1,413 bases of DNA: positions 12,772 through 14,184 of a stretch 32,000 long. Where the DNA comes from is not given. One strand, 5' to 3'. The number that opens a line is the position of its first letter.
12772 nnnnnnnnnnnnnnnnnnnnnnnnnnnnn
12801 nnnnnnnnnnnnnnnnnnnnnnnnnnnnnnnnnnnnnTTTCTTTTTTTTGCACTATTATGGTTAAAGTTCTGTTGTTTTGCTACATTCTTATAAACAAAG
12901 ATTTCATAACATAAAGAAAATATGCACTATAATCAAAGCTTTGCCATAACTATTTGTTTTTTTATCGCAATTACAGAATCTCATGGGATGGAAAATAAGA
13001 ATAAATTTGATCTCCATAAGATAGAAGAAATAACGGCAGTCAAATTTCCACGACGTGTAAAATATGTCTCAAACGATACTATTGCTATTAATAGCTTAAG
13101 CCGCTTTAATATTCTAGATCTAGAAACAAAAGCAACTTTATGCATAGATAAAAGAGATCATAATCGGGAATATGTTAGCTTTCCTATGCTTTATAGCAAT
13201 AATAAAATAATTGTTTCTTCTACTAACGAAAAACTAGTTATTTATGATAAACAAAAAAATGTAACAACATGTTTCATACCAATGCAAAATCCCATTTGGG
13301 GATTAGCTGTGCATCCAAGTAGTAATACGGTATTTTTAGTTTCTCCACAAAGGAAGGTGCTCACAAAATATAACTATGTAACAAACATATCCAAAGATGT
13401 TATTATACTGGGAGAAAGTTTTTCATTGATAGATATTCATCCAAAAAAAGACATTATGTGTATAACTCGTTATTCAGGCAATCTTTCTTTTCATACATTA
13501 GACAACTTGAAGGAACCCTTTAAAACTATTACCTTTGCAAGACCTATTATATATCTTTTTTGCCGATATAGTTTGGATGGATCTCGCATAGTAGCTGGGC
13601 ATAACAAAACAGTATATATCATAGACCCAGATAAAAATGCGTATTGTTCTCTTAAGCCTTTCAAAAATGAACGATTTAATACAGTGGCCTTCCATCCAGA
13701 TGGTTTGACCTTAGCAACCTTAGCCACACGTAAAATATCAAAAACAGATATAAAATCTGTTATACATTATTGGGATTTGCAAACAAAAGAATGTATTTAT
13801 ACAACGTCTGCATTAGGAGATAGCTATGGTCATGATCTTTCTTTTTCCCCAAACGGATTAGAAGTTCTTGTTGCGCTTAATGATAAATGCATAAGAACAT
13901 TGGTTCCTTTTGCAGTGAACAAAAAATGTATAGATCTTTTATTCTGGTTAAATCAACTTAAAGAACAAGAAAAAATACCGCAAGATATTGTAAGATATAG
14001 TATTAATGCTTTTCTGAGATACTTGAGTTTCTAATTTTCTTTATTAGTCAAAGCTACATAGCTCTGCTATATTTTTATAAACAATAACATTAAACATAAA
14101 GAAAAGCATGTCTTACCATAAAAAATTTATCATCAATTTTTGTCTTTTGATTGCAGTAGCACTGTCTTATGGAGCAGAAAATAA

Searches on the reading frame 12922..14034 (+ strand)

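Call 85: search_protein_families(library=pfam, proteins=[window:12922-14034:+], max_evalue=0.01)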
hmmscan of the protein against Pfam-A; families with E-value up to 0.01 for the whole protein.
window:12922-14034:+ (370 aa): 9 families
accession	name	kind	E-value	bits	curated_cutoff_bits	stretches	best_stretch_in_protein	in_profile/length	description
PF25174.1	Beta-prop_THOC3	-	7.2e-11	42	305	1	173-267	55-147/272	THOC3 beta-propeller domain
PF24814.1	WD40_Prp19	-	4e-10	39.6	320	1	227-325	111-202/281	Prp19 WD40 domain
PF23414.1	Beta-prop_EML_2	-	2.9e-08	33.8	90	1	125-239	1-113/266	Echinoderm microtubule-associated protein second beta-propeller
PF24796.1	WDR55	-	3.7e-06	26.6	200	1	164-324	7-161/296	WDR55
PF00400.38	WD40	-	7.4e-05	23.6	27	0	214-235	17-39/39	WD domain, G-beta repeat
PF25173.1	Beta-prop_WDR3_1st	-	0.00014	22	154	0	215-324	78-179/184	WDR3 first beta-propeller domain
PF24817.1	WD40_WDHD1_1st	-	0.00022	21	109.9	0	213-313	181-278/291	WDHD1 first WD40 domain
PF25460.1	Beta-prop_Aladin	-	0.0045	16.6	171.1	0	244-325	105-178/340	Aladin seven-bladed propeller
PF16819.11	DUF5074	-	0.0066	16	27.2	0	224-274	157-210/353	Domain of unknown function (DUF5074)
